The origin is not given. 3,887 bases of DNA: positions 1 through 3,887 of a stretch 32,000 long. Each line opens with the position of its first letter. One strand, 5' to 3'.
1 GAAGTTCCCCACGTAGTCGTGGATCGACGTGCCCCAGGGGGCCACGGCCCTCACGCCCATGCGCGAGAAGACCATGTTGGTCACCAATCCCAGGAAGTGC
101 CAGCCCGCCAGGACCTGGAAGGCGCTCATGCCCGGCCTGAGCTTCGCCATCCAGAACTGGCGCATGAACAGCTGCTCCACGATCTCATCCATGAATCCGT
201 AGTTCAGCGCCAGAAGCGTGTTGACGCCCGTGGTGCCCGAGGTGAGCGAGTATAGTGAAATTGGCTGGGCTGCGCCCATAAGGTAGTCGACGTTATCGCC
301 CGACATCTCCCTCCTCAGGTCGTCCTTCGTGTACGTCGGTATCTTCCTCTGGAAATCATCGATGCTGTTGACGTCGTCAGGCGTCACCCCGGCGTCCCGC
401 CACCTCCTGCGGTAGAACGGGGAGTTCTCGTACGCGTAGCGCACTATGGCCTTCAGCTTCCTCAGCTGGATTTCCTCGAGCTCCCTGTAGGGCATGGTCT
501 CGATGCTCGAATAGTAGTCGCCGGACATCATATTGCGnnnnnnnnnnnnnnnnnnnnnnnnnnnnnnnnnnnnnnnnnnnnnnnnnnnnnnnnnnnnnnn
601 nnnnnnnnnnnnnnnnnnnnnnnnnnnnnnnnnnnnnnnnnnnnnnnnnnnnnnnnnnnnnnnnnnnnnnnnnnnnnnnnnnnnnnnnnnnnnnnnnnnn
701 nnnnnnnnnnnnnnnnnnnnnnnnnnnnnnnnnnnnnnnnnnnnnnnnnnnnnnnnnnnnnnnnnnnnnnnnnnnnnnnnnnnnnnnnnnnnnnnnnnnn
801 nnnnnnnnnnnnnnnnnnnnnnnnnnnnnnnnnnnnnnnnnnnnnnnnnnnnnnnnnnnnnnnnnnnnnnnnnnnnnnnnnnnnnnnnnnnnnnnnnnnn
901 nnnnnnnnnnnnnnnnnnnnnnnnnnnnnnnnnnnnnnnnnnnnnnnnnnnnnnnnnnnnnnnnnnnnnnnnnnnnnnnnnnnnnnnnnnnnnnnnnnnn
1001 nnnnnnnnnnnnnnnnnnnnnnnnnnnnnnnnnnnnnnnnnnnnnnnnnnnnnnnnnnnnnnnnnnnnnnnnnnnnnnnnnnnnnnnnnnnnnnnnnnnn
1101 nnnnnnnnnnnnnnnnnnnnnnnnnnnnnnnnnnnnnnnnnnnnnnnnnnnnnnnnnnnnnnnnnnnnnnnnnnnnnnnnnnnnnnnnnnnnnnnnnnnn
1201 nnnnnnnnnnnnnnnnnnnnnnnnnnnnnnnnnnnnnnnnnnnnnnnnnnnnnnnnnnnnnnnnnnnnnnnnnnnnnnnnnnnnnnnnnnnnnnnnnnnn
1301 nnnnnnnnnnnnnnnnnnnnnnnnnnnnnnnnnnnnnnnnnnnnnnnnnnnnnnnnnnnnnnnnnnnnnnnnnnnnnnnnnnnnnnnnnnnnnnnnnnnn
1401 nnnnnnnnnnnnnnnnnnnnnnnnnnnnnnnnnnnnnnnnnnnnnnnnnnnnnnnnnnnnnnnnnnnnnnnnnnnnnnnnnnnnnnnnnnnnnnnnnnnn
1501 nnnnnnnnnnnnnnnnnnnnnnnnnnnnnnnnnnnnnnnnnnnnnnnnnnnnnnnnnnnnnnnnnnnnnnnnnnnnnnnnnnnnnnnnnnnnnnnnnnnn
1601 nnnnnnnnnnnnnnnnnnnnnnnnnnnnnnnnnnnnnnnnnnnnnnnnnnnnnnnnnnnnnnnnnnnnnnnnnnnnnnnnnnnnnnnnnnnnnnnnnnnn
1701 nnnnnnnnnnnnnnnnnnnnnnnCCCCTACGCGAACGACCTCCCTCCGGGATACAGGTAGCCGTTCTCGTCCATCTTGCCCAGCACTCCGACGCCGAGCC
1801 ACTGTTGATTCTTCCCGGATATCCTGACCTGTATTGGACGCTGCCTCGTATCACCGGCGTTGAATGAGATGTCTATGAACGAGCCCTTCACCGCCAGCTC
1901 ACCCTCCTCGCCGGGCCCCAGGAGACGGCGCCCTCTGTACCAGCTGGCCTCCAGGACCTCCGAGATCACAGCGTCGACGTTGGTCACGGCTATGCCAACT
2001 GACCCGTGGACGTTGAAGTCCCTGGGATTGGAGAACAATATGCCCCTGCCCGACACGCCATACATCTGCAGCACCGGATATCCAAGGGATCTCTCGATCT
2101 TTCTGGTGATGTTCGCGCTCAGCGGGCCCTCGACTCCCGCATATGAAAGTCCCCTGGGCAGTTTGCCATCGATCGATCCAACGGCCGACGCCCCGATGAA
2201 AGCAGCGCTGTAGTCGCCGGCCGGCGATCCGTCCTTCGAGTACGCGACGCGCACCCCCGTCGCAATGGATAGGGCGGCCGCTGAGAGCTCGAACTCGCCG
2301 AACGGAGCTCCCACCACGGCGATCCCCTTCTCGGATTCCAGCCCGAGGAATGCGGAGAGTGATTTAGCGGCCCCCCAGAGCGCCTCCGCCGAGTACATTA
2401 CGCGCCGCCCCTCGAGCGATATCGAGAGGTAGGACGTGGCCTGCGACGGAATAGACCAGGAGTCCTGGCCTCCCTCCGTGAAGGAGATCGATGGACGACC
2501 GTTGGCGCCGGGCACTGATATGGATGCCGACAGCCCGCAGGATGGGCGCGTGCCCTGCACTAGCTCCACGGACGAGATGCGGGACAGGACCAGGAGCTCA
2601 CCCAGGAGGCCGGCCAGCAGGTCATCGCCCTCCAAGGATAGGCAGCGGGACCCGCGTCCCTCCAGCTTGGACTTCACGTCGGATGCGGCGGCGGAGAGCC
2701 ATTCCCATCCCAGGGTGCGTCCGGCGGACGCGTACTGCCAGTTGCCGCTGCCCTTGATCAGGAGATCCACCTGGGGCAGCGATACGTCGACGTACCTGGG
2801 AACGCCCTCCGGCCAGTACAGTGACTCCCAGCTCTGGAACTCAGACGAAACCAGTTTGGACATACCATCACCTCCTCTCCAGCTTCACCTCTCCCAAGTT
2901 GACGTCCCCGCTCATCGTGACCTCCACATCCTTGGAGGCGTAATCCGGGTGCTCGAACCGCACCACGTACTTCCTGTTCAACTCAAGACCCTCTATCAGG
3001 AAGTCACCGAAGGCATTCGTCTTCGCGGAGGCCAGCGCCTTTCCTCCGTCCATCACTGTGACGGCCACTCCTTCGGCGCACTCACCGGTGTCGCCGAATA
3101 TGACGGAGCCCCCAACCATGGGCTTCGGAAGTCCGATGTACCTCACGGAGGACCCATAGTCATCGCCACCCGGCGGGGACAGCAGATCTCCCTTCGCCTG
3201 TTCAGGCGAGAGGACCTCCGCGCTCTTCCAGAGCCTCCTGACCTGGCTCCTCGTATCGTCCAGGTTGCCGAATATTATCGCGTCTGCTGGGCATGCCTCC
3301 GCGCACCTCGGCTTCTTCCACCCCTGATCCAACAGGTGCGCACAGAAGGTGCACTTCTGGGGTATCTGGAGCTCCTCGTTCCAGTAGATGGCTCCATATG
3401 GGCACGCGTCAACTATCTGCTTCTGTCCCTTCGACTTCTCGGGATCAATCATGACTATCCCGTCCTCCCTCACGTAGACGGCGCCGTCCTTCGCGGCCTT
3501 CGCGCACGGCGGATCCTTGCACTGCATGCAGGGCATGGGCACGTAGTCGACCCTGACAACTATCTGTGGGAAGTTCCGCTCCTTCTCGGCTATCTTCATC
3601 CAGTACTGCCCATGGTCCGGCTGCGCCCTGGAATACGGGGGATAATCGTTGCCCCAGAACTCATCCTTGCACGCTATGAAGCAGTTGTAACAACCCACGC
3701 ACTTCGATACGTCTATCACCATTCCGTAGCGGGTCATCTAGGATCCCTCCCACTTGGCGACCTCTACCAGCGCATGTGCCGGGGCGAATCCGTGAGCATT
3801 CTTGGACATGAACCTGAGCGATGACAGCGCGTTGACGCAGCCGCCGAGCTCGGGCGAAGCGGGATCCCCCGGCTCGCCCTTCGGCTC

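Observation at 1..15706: Candidate archaeal anaerobic trihydroxybenzene / phloroglucinol-type degradation cluster built around two cytoplasmic transhydroxylase-like molybdoenzymes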

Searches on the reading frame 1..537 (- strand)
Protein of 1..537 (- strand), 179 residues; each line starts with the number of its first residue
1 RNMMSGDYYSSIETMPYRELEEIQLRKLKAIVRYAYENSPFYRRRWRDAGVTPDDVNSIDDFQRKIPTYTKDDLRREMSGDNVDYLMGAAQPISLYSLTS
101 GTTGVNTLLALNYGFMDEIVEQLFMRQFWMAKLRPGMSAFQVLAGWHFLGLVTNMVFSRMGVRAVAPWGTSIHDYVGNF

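Call 50: search_protein_families(library=pfam, proteins=[window:1-537:-], max_evalue=0.001)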
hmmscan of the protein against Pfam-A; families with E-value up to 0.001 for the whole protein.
window:1-537:- (179 aa): 1 family
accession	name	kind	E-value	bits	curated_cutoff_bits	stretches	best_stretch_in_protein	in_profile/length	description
PF03321.19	GH3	-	0.00014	21.6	23.6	1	19-128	11-114/304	GH3 family N-terminal domain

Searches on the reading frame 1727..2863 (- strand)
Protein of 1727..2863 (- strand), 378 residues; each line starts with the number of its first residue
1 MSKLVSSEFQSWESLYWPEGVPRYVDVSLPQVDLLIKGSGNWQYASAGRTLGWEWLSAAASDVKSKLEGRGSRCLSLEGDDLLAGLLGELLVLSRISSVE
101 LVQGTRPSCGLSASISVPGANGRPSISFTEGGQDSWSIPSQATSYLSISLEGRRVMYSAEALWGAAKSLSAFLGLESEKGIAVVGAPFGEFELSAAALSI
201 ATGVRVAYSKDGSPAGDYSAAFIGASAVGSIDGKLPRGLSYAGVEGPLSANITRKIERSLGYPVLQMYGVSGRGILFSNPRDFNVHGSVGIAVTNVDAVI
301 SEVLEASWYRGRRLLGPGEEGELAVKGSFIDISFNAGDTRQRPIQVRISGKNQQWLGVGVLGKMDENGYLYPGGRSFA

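Call 50: search_protein_families(library=pfam, proteins=[window:1727-2863:-], max_evalue=0.001)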
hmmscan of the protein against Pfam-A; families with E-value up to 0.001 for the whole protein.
window:1727-2863:- (378 aa): 1 family
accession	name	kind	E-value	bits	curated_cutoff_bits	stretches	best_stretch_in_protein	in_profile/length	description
PF00501.34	AMP-binding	-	0.00051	19.4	29.9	1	243-328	293-377/384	AMP-binding enzyme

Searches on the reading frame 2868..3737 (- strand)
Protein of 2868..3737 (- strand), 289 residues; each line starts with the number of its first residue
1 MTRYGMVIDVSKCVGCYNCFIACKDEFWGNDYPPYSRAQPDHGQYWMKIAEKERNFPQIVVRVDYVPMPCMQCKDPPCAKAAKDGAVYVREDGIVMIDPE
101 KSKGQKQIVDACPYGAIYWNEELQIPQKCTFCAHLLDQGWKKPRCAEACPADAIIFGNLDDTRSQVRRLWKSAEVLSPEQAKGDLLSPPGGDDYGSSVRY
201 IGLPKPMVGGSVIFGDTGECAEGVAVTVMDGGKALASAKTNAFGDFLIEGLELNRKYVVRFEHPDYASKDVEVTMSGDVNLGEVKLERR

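Call 4: search_protein_families(library=pfam, proteins=[window:2868-3737:-], max_evalue=0.01)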
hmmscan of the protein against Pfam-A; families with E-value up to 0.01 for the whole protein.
window:2868-3737:- (289 aa): 9 families
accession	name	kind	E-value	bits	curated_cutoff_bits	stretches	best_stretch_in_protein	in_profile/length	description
PF13247.11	Fer4_11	-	3.4e-25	88.6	26.2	1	62-158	2-99/100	4Fe-4S dicluster domain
PF12838.12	Fer4_7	-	1.7e-07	32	27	1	12-80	1-46/52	4Fe-4S dicluster domain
PF13620.12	CarboxypepD_reg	-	5.2e-07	30.4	32.3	1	209-279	3-75/82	Carboxypeptidase regulatory-like domain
PF13187.11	Fer4_9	-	1.4e-05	25.5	27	0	12-81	1-46/52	4Fe-4S dicluster domain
PF00037.32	Fer4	-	4.9e-05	23.4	21.1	1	7-23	2-18/24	4Fe-4S binding domain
PF13715.12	CarbopepD_reg_2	-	0.0013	19.1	32.2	1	210-280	3-69/88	CarboxypepD_reg-like domain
PF12797.12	Fer4_2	-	0.0017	18.7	24.5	1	5-24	2-21/22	4Fe-4S binding domain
PF12837.12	Fer4_6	-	0.0034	17.7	25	1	7-24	3-20/24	4Fe-4S binding domain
PF13237.11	Fer4_10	-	0.004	17.5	25.5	0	6-78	2-48/53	4Fe-4S dicluster domain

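Call 5: search_protein_families(library=ncbifam, proteins=[window:2868-3737:-], max_evalue=0.001)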
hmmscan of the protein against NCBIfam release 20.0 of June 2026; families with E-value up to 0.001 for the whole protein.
window:2868-3737:- (289 aa): 24 families
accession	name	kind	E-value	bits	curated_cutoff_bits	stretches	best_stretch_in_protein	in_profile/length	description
NF041715.1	arsenate_red_ArrB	equivalog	9e-32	110.5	450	2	3-122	2-109/233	arsenate respiratory reductase iron-sulfur subunit ArrB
NF011569.0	PRK14993.1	equivalog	2.3e-31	109.1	416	1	2-172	42-201/244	tetrathionate reductase subunit TtrB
TIGR03478.1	DMSO_red_II_bet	subfamily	8.1e-29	100.5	480.7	2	37-178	101-239/321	DMSO reductase family type II enzyme, iron-sulfur subunit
NF045797.1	DsrO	equivalog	2.6e-28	99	200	1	2-173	42-216/235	sulfate reduction electron transfer complex DsrMKJOP subunit DsrO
TIGR02951.1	DMSO_dmsB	equivalog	2.7e-28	99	214.1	1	3-165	1-159/161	DMSO/selenate family reductase complex B subunit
NF042979.1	EthbenzDh_ebdB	equivalog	2.5e-26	92.4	740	1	64-180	147-263/354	ethylbenzene dehydrogenase subunit beta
TIGR03149.1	cyt_nit_nrfC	equivalog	5e-26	91.4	377.6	1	2-175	37-200/225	cytochrome c nitrite reductase Fe-S protein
NF041782.1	mnquin_red_QrcC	equivalog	2.4e-21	76.5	400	2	4-120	1-119/239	menaquinone reductase iron-sulfur cluster-binding subunit QrcC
TIGR01660.1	narH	equivalog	5.5e-18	64.7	524.05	1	64-151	177-264/492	nitrate reductase subunit beta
TIGR01582.1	FDH-beta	equivalog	8.3e-18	64.5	334.7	1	6-190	24-211/283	formate dehydrogenase subunit beta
NF008134.0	PRK10882.1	equivalog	1.8e-17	63.4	263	1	4-169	39-219/329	hydrogenase 2 operon protein HybA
NF045715.1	sulf_resp_HmcB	equivalog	6.2e-14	51.8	420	1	4-162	37-201/307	sulfate respiration complex iron-sulfur protein HmcB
NF038355.1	FDH3_beta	equivalog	1.2e-11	45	240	1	66-133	50-122/180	formate dehydrogenase FDH3 subunit beta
NF007658.0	PRK10330.1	equivalog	1.2e-11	44.4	260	1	70-117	58-104/181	electron transport protein HydN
NF007382.0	PRK09898.1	equivalog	7.3e-11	42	213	1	6-134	61-188/208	ferredoxin-like protein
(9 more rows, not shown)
